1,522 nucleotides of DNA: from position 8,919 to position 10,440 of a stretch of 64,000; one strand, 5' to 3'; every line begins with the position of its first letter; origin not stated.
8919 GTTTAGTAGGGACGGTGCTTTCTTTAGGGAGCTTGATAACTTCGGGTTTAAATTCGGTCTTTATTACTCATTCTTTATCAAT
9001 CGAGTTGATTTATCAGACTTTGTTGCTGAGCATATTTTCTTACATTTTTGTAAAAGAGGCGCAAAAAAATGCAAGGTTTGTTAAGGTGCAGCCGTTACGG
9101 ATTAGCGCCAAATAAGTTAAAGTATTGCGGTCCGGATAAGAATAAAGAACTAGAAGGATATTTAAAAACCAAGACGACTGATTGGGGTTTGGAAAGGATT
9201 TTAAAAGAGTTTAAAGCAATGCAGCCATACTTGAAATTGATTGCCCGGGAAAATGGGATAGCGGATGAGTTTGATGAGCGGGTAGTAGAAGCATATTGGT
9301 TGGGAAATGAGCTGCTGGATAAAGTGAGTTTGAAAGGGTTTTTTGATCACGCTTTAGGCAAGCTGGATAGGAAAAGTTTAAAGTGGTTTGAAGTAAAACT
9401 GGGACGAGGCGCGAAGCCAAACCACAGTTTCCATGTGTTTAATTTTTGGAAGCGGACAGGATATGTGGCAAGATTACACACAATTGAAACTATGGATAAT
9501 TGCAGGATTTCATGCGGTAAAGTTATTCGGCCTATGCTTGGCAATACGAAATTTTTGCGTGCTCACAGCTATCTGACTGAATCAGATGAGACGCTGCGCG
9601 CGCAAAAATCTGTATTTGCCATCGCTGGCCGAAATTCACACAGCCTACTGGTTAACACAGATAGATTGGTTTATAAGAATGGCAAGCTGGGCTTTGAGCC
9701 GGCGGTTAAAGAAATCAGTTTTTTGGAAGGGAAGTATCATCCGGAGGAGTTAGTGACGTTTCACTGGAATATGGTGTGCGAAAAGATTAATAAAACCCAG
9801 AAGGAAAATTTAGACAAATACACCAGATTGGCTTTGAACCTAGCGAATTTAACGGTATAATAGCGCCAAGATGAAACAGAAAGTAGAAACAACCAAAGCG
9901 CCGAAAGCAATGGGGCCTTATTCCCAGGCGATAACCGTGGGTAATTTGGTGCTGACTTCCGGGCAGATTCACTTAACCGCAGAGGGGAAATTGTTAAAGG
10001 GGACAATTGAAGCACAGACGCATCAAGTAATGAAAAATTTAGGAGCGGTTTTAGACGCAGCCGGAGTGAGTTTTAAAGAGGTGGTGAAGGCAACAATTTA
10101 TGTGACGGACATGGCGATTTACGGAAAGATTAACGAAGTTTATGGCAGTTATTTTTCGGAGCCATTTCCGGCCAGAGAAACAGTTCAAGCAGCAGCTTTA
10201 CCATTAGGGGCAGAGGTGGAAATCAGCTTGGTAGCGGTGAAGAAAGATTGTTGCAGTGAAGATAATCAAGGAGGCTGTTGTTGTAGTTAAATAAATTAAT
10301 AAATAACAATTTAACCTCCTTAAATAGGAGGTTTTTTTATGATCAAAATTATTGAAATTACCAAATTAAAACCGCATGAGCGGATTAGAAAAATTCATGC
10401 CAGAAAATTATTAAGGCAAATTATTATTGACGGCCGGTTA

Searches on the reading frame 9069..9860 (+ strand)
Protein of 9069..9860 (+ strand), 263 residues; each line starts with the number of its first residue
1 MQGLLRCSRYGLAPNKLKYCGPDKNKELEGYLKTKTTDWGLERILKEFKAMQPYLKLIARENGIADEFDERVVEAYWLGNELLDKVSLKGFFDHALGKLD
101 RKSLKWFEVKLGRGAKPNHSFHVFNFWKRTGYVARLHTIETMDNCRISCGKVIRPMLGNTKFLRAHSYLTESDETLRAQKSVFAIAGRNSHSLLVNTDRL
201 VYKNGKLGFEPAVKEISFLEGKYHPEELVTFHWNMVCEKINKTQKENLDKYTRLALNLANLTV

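Call 3: search_protein_families(library=pfam, proteins=[window:9069-9860:+], max_evalue=0.01)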
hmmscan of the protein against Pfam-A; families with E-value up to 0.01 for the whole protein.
window:9069-9860:+ (263 aa): 1 family
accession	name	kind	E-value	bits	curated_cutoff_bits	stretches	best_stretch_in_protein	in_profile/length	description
PF19927.4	DUF6390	-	6.6e-43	147.4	25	2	2-155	4-159/244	Family of unknown function (DUF6390)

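Call 4: search_protein_families(library=ncbifam, proteins=[window:9069-9860:+], max_evalue=0.01)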
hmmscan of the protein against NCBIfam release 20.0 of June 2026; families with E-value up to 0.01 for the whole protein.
window:9069-9860:+ (263 aa): 0 families

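Call 23: search_solved_structures(query=window:9069-9860:+, max_evalue=10, show_alignments=2)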
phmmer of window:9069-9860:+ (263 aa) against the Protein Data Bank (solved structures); distinct sequences matched with E-value up to 10: 2.
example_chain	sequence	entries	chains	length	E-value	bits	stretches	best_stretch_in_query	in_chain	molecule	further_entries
4jpq_A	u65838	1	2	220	0.013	18.3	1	50-116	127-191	Uncharacterized protein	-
6l8p_A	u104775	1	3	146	2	11.1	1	174-240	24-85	RidA family protein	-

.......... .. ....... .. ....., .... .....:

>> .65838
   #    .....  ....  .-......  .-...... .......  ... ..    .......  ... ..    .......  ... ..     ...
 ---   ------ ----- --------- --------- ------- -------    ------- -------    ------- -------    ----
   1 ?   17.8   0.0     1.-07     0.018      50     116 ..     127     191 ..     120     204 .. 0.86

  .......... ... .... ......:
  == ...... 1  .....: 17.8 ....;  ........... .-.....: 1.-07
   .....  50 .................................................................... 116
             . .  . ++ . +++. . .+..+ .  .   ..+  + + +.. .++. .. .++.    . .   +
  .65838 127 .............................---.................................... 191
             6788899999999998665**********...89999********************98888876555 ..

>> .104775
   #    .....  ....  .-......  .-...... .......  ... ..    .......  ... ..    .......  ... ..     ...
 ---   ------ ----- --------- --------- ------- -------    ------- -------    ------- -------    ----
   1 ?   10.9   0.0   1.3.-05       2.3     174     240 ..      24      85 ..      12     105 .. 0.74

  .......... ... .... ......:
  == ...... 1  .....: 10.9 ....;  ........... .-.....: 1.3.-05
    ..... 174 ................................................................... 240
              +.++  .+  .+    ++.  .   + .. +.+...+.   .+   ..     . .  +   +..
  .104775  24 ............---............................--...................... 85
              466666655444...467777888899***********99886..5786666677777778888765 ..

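Call 29: find_homologous_proteins(query=window:9069-9860:+, max_evalue=0.001)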
Query window:9069-9860:+ (263 aa): 671 proteins with E <= 0.001 among 1522 candidates; the best 120 are listed.
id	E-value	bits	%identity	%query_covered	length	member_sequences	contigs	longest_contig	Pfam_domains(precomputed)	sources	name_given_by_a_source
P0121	1.8e-177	606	100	100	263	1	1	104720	PF19927.5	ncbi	ncbi:MAG: DUF6390 family protein [Candidatus Beckwithbacteria bacterium]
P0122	5.5e-113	395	69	100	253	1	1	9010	PF19927.5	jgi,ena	-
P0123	1.2e-107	377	66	100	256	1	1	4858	PF19927.5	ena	-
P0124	4.5e-106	372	65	100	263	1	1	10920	PF19927.5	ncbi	-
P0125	2.0e-105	370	64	100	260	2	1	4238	PF19927.5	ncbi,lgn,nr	ncbi:DUF6390 family protein [Microgenomates group bacterium]|nr:DUF6390 family protein [Microgenomat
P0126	6.1e-105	369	65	100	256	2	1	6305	PF19927.5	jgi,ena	-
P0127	1.2e-103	364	62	100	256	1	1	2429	PF19927.5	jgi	jgi:hypothetical protein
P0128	1.2e-102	361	64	100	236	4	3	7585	PF19927.5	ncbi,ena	-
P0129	3.3e-102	360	63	100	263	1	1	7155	PF19927.5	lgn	-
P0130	5.8e-102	359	62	100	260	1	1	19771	PF19927.5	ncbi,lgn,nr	ncbi:MAG: DUF6390 family protein [Patescibacteria group bacterium]|nr:DUF6390 family protein [Patesc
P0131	2.4e-101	357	61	100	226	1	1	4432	PF19927.5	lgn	-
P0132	3.1e-99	350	61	100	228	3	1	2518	PF19927.5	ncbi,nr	ncbi:hypothetical protein KKE48_00050 [Patescibacteria group bacterium]|nr:hypothetical protein [Pat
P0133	4.7e-98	346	60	100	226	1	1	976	PF19927.5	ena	-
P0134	2.4e-96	340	59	100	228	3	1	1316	PF19927.5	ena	-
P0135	3.9e-96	340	57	100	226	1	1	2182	PF19927.5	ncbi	-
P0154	1.3e-79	286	52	100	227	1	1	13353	PF19927.5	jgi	jgi:hydrogenase maturation factor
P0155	6.7e-79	283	52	100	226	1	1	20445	PF19927.5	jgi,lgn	jgi:hydrogenase maturation factor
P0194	8.7e-59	217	45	100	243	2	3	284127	PF19927.5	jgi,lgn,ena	-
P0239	7.4e-54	201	39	100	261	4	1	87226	PF19927.5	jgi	jgi:hypothetical protein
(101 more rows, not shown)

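Call 38: find_encoding_contigs(protein=P0239, flank=8000, max_places=1)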
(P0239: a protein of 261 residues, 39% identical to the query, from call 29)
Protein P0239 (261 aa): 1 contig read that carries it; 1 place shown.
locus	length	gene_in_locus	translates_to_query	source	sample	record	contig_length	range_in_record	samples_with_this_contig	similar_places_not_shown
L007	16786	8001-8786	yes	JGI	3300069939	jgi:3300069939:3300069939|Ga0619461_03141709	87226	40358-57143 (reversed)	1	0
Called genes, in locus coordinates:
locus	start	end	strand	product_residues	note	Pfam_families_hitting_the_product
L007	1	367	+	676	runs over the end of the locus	PF02629:CoA_binding, PF13380:CoA_binding_2, PF13607:Succ_CoA_lig, PF19045:Ligase_CoA_2, PF13549:ATP-grasp_5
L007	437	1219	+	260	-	-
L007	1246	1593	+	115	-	-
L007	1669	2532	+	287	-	PF03747:ADP_ribosyl_GH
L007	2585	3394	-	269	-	PF23441:SDR (weak), PF00106:adh_short, PF08659:KR, PF13561:adh_short_C2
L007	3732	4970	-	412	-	PF00070:Pyr_redox (faint), PF07992:Pyr_redox_2, PF14759:Reductase_C (weak)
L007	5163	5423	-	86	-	PF13459:Fer4_15 (weak), PF13370:Fer4_13 (weak)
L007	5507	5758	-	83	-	PF01106:NifU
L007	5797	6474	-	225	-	PF01592:NifU_N, PF04324:Fer2_BFD (weak)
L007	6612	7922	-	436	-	PF00266:Aminotran_5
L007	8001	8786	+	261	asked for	PF19927:DUF6390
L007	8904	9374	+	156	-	-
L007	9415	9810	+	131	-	-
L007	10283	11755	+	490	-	PF13638:PIN_4, PF02562:PhoH, PF13604:AAA_30 (faint)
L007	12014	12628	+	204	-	-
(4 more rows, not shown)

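Call 39: find_encoding_contigs(protein=P0194, flank=8000, max_places=1)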
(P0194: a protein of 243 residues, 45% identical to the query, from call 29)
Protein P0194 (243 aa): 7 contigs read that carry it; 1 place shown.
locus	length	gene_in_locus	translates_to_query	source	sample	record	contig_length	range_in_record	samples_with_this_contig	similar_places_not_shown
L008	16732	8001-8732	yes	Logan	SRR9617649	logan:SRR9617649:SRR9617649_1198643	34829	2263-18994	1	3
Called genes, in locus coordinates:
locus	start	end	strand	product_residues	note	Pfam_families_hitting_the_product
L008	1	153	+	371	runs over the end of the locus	PF01180:DHO_dh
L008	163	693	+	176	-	PF01569:PAP2, PF22778:VCPO_2nd (faint)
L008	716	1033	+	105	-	-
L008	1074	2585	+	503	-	PF17802:SpaA (faint), PF20251:Big_14 (faint), PF17210:SdrD_B (faint), PF22904:NOMO1-like_2nd (faint), PF13620:CarboxypepD_reg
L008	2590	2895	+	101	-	-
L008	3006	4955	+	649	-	-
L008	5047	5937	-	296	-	-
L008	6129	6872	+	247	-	-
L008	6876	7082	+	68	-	PF01455:HupF_HypC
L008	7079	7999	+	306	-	PF00892:EamA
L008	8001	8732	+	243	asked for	PF19927:DUF6390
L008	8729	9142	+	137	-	-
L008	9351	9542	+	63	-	PF00076:RRM_1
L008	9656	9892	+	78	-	PF12674:Zn_ribbon_2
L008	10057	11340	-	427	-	PF00374:NiFeSe_Hases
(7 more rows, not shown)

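Call 42: predict_structure(alignment_id=A2)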
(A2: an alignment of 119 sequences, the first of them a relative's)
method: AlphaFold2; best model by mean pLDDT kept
length: 263 residues; sequences in the alignment: 119
mean_pLDDT: 85.2   pTM: 0.85
mean pLDDT of the five models: 85.2, 84.7, 84.5, 84.4, 84.1
residues with pLDDT >= 90: 155; 70-90: 57; 50-70: 39; < 50: 12
segments of 3 or more residues with pLDDT < 50: 15-20, 165-170
pLDDT, mean of each block of 10 residues (from residue 1): 87 51 70 84 84 96 97 98 98 94 94 97 81 74 94 76 48 64 60 95 97 91 95 93 98 98 91
secondary structure, 60 per line:
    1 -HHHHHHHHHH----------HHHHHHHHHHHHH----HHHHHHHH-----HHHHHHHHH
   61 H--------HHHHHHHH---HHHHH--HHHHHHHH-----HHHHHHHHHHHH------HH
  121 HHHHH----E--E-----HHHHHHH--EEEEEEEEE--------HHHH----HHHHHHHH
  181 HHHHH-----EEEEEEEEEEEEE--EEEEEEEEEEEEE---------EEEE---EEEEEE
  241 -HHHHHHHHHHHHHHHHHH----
elements in order: H2-11 H22-34 H39-46 H52-61 H70-77 H81-85 H88-95 H101-112 H119-125 H139-145 E148-156 H165-168 H173-185 E191-203 E206-218 E228-231 E235-240 H242-259

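Call 45: fold_search(model_id=the predicted structure, library=pdb)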
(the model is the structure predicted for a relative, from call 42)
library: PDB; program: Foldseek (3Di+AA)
matches with E <= 10: 424; with E <= 0.001: 0
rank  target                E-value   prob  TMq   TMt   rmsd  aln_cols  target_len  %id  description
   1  5a2q_L                1.6e-01  0.38  0.16  0.26  12.8       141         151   13  Structure of the HCV IRES bound to the human ribosome (released 2015-07-15)
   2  9fia_BL               2.0e-01  0.72  0.18  0.40   6.4       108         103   12  SSU(body) structure derived from the SSU sample of the mitoribosome from T. gondii. (released 2024-12-11)
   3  7o7y_Ak               2.0e-01  0.16  0.16  0.25  16.4       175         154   14  Rabbit 80S ribosome stalled close to the mutated SARS-CoV-2 slippery site by a pseudoknot (high resolution) (released 2021-06-02)
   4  5aj0_BL               2.2e-01  0.63  0.17  0.27   6.2       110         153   14  Cryo electron microscopy of actively translating human polysomes (POST state). (released 2015-05-20)
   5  6ybw_B                2.6e-01  0.33  0.17  0.28  12.7       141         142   12  Structure of a human 48S translational initiation complex - 40S body (released 2020-09-16)
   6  9hqv_Bm               2.9e-01  0.66  0.19  0.41   6.4       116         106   14  Cryo-EM structure of the small subunit of the mitochondrial ribosome from Toxoplasma gondii (released 2025-06-11)
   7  9spi_SL               2.9e-01  0.30  0.17  0.28  12.7       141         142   12  CRYO-EM STRUCTURE OF HUMAN 80S RIBOSOME WITH A/P/E-SITE TRNA AND MRNA CONTAINING URIDINE (released 2026-01-21)
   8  6y2l_SL               2.9e-01  0.28  0.17  0.27  12.9       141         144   13  Structure of human ribosome in POST state (released 2020-04-15)
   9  9npx_K                2.9e-01  0.25  0.14  0.24  12.8       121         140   15  SARS-CoV-2 nsp1 bound to the Rhinolophus lepidus 40S ribosomal subunit (local refinement of the 40S body) (released 2025-06-11)
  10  8q7z_Ak               2.9e-01  0.23  0.14  0.22  12.8       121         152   15  Structure of the G. gallus 80S non-rotated ribosome (released 2024-08-28)
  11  6zon_n                3.0e-01  0.33  0.17  0.30  12.5       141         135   12  SARS-CoV-2 Nsp1 bound to a human 43S preinitiation ribosome complex - state 1 (released 2020-07-29)
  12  9bkd_B                3.0e-01  0.23  0.14  0.23  12.8       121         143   15  The structure of human Pdcd4 bound to the 40S small ribosomal subunit (released 2024-09-04)
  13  7oyb_L2               3.2e-01  0.23  0.16  0.28  12.7       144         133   12  Cryo-EM structure of the 6 hpf zebrafish embryo 80S ribosome (released 2022-07-13)
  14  9bh5_AL               3.2e-01  0.21  0.17  0.29  16.7       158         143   14  High-resolution C. elegans 80S ribosome structure - class 1 (released 2024-09-04)
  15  8br8_SM               3.2e-01  0.20  0.16  0.25  12.4       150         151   12  Giardia ribosome in POST-T state (A1) (released 2023-03-15)
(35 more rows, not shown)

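Call 46: search_protein_families(library=pfam, proteins=[P0154, P0155, P0194, P0239], max_evalue=10)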
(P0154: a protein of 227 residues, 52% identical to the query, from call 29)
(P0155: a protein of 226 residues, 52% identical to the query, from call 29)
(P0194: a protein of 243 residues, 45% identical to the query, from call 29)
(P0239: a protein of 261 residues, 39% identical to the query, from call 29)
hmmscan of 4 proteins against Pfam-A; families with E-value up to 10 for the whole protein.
P0154 (227 aa): 3 families
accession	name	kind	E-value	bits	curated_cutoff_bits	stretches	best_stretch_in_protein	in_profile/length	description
PF19927.4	DUF6390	-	6.1e-47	160.6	25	1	3-226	5-240/244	Family of unknown function (DUF6390)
PF01455.23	HupF_HypC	-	0.0018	18.8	28.5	1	185-212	34-61/65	HupF/HypC family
PF15392.11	Joubert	-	0.076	13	27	1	60-147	114-202/334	Joubert syndrome-associated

P0155 (226 aa): 2 families
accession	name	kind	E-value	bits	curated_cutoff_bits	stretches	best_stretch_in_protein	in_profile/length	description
PF19927.4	DUF6390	-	1.5e-50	172.4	25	1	3-225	5-240/244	Family of unknown function (DUF6390)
PF01455.23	HupF_HypC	-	0.012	16.1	28.5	1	181-212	31-62/65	HupF/HypC family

P0194 (243 aa): 2 families
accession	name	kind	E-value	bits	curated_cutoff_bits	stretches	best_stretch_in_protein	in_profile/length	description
PF19927.4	DUF6390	-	5.6e-62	209.8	25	1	2-242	4-240/244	Family of unknown function (DUF6390)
PF19064.5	DUF5760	-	0.14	12.8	27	1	147-205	20-81/86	Family of unknown function (DUF5760)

P0239 (261 aa): 1 family
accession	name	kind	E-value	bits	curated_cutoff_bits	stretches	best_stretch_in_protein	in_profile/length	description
PF19927.4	DUF6390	-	1.4e-62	211.8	25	1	20-260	4-240/244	Family of unknown function (DUF6390)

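Call 63: search_protein_families(library=pfam, alignment_id=A2, max_evalue=1)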
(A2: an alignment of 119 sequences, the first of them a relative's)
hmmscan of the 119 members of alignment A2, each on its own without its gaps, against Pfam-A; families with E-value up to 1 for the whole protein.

A. member 1, P0121 (263 aa): 1 family
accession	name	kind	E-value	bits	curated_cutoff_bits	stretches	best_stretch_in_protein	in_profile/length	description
PF19927.4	DUF6390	-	6.6e-43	147.4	25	2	2-155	4-159/244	Family of unknown function (DUF6390)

B. families by the number of members that match (of 119 scanned): 34 families (the first 25 are shown)
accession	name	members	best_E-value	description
PF19927.4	DUF6390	119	3.9e-66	Family of unknown function (DUF6390)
PF01455.23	HupF_HypC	45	4.2e-05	HupF/HypC family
PF21356.2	Vps27_GAT-like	8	0.0016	Vacuolar protein sorting-associated protein 27, GAT-like domain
PF21111.3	CDI_toxin_EC869_like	5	0.031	CDI toxin restriction endonuclease-like domain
PF04691.17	ApoC-I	4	0.019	Apolipoprotein C-I (ApoC-1)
PF05788.18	Orbi_VP1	4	0.03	Orbivirus RNA-dependent RNA polymerase (VP1)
PF09687.15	PRESAN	3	0.023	Plasmodium RESA N-terminal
PF17958.7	EF-hand_13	3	0.051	EF-hand domain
PF18396.7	TBK1_ULD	3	0.07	TANK binding kinase 1 ubiquitin-like domain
PF18114.7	Suv3_N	3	0.075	Suv3 helical N-terminal domain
PF15392.11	Joubert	2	0.076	Joubert syndrome-associated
PF06030.18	WxLIP_PGBD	2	0.13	WxL Interacting Protein, peptidoglycan binding domain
PF07501.17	G5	1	0.0047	G5 domain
PF05795.16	Plasmodium_Vir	1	0.006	Plasmodium vivax Vir protein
PF21550.3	MTIP_N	1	0.016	Myosin A tail domain interacting protein, N-terminal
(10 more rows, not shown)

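Call 74: search_protein_representatives(alignment_id=A2)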
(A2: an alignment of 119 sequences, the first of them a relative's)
Query: 119 sequences, 243 profile positions. Proteins with E-value up to 0.001 (for the whole library): 1466; up to 1e-10: 946; up to 1e-30: 385. The best 150 are listed.
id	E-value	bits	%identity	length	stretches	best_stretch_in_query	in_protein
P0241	3.9e-104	363.7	-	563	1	2-243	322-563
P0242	1.0e-92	326.3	-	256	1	2-243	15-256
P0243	3.6e-92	324.5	-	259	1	2-243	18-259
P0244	2.4e-91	321.8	-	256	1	2-240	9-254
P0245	1.3e-90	319.3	-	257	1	2-241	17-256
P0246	2.1e-86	305.6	-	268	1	2-243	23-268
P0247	1.4e-85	302.9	-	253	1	2-241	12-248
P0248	8.0e-84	297.2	-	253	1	2-241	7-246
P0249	7.4e-83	294.0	-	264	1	2-242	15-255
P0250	1.0e-82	293.5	-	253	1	2-240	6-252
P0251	1.3e-82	293.2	-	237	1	1-243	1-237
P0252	1.7e-82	292.8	-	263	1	2-241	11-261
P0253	3.4e-79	282.0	-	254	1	2-241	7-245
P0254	2.1e-78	279.4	-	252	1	2-243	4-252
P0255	2.8e-78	279.0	-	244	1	3-240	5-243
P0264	4.3e-72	258.7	-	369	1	2-243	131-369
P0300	7.2e-61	222.0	-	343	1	2-243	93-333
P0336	5.6e-51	189.6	-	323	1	3-240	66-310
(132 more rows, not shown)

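Call 76: find_encoding_contigs(protein=P0300, flank=8000, max_places=2)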
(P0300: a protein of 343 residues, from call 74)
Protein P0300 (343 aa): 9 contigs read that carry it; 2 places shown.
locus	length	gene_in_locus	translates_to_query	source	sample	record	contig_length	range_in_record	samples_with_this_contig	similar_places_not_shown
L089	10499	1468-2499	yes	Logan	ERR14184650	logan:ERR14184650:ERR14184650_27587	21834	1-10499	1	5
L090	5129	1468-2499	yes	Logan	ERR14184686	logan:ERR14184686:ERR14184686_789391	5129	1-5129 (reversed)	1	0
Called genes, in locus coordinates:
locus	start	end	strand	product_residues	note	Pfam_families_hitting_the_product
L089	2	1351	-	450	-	?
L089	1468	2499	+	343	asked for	PF00392:GntR, PF19927:DUF6390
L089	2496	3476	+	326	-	PF01547:SBP_bac_1, PF13531:SBP_bac_11, PF13416:SBP_bac_8, PF13343:SBP_bac_6 (weak)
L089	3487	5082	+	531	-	PF00528:BPD_transp_1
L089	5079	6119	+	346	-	PF00005:ABC_tran, PF02463:SMC_N (faint), PF13304:AAA_21 (faint), PF08402:TOBE_2 (weak)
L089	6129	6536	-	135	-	-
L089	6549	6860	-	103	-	PF01656:CbiA, PF13614:AAA_31 (weak)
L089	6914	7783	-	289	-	PF00142:Fer4_NifH, PF01656:CbiA, PF02374:ArsA_ATPase (weak), PF06564:CBP_BcsQ (faint), PF10609:ParA (weak), PF13614:AAA_31 (weak)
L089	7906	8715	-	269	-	PF00970:FAD_binding_6 (weak), PF00175:NAD_binding_1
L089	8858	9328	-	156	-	-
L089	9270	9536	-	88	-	-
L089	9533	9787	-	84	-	-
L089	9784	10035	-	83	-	-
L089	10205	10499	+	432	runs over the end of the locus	PF01058:Oxidored_q6, PF14720:NiFe_hyd_SSU_C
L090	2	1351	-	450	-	?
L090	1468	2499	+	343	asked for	PF00392:GntR, PF19927:DUF6390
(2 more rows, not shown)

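Call 77: find_encoding_contigs(protein=P0264, flank=10000, max_places=2)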
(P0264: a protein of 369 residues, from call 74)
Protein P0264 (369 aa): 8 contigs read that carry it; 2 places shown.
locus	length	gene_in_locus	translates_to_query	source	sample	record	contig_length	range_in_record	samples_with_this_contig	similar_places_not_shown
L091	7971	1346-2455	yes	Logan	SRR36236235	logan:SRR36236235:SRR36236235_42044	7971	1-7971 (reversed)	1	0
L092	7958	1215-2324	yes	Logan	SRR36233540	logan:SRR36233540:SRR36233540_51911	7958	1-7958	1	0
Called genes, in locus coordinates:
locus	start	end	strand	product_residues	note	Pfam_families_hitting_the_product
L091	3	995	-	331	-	PF13384:HTH_23 (weak), PF13518:HTH_28, PF13551:HTH_29, PF13565:HTH_32, PF00665:rve, PF13683:rve_3, PF13333:rve_2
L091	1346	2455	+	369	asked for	PF03551:PadR, PF19927:DUF6390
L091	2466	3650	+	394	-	-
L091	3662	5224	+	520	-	PF00496:SBP_bac_5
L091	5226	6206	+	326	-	PF00528:BPD_transp_1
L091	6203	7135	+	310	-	PF00528:BPD_transp_1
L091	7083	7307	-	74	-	-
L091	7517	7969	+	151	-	?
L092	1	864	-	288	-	?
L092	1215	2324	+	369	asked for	PF03551:PadR, PF19927:DUF6390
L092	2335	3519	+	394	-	-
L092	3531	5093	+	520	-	PF00496:SBP_bac_5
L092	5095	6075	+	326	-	PF00528:BPD_transp_1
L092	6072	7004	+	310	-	PF00528:BPD_transp_1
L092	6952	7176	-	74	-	-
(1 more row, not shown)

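Call 78: find_encoding_contigs(protein=P0336, flank=10000, max_places=2)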
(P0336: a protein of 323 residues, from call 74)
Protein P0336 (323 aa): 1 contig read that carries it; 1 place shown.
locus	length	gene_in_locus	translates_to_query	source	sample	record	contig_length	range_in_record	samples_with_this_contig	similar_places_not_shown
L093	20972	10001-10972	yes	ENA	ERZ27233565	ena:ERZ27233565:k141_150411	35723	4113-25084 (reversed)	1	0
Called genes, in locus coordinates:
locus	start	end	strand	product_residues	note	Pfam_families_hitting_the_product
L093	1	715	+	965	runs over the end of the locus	PF00690:Cation_ATPase_N, PF00122:E1-E2_ATPase, PF13246:Cation_ATPase, PF00702:Hydrolase, PF08282:Hydrolase_3 (faint), PF00689:Cation_ATPase_C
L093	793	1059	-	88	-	-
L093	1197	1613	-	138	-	-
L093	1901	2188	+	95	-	-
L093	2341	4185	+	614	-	PF02310:B12-binding, PF04055:Radical_SAM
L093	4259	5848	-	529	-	PF27537:HoxH, PF00374:NiFeSe_Hases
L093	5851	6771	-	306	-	-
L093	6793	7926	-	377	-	PF01058:Oxidored_q6, PF14720:NiFe_hyd_SSU_C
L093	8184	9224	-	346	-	PF03824:NicO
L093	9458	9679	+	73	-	-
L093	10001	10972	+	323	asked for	PF01022:HTH_5 (weak), PF12840:HTH_20 (faint), PF19927:DUF6390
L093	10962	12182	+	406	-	PF00083:Sugar_tr, PF07690:MFS_1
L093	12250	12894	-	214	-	PF01750:HycI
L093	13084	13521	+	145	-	PF01155:HypA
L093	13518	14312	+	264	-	PF10609:ParA, PF01656:CbiA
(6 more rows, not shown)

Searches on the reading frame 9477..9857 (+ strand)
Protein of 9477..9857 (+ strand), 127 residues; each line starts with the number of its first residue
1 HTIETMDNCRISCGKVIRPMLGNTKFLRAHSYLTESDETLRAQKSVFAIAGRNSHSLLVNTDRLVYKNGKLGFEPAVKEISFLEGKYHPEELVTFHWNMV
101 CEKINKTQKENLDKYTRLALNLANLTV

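Call 46: search_protein_families(library=pfam, proteins=[window:9477-9857:+], max_evalue=10)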
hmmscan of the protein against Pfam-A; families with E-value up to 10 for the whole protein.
seq(127 aa): 1 family
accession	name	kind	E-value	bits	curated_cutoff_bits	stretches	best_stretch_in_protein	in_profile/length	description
PF19927.4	DUF6390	-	3e-10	40.4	25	2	52-125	159-239/244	Family of unknown function (DUF6390)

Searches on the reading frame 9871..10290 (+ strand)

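Call 67: search_protein_families(library=pfam, proteins=[window:9871-10290:+], max_evalue=0.001)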
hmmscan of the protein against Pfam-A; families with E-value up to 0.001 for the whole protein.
window:9871-10290:+ (139 aa): 1 family
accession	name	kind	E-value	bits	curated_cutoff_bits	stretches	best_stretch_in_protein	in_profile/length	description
PF01042.26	Ribonuc_L-PSP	-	1.7e-38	131.8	27.3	1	8-123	2-120/121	Endoribonuclease L-PSP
